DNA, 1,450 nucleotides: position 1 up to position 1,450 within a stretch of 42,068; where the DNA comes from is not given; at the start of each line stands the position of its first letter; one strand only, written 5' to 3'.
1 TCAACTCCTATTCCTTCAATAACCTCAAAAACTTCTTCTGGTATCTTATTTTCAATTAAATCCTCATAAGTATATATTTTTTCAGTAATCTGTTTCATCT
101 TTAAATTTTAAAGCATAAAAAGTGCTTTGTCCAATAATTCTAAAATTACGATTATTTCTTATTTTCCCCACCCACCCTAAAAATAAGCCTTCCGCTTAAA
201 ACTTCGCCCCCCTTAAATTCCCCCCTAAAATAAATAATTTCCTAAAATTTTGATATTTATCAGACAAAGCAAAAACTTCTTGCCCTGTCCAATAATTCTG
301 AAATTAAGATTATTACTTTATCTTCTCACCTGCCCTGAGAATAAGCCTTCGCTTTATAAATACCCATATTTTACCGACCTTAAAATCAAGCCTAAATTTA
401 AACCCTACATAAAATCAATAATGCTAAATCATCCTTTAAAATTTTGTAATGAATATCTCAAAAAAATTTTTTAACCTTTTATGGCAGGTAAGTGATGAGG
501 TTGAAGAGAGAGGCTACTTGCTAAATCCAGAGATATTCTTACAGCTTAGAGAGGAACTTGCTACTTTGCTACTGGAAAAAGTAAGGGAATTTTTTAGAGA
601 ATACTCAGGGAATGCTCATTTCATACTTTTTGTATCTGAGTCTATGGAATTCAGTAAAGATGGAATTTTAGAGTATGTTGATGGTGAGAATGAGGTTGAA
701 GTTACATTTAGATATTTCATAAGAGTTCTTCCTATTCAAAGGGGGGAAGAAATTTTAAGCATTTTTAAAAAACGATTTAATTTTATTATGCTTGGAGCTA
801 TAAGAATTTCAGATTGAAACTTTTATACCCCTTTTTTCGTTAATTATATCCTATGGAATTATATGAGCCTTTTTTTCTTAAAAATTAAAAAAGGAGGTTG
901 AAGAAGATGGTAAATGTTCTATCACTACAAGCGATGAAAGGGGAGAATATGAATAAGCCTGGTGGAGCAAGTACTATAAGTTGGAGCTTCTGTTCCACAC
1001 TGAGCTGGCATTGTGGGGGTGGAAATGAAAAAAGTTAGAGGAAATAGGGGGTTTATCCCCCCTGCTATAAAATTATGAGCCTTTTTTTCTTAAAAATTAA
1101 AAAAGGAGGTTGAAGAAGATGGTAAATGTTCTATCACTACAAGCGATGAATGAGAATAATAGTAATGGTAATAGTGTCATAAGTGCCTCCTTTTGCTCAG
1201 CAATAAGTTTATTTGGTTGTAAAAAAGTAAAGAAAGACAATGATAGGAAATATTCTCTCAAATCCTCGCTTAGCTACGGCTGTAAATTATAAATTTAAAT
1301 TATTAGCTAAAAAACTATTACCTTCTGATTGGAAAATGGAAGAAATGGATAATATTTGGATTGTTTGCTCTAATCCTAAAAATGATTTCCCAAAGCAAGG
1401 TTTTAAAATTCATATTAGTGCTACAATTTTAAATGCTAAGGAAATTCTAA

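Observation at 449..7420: Compact class III (LanKC) lanthipeptide locus: two precursors, LanKC, ABC exporter, outer-membrane barrel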

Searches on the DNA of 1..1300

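Call 76: search_rna_families(source=window, start=1, end=1300, threshold=evalue, max_evalue=1)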
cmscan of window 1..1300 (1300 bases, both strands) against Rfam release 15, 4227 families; matches with E-value up to 1: 2.
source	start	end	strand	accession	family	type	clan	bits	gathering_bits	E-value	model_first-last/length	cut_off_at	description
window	993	1205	+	RF03110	throat-1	Gene; sRNA;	-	15.3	124.4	0.27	1-334/334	no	throat-1 RNA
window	1036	1123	+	RF02671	Ysr35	Gene; sRNA;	-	12.2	428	0.99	1-339/339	no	Yersinia sRNA 35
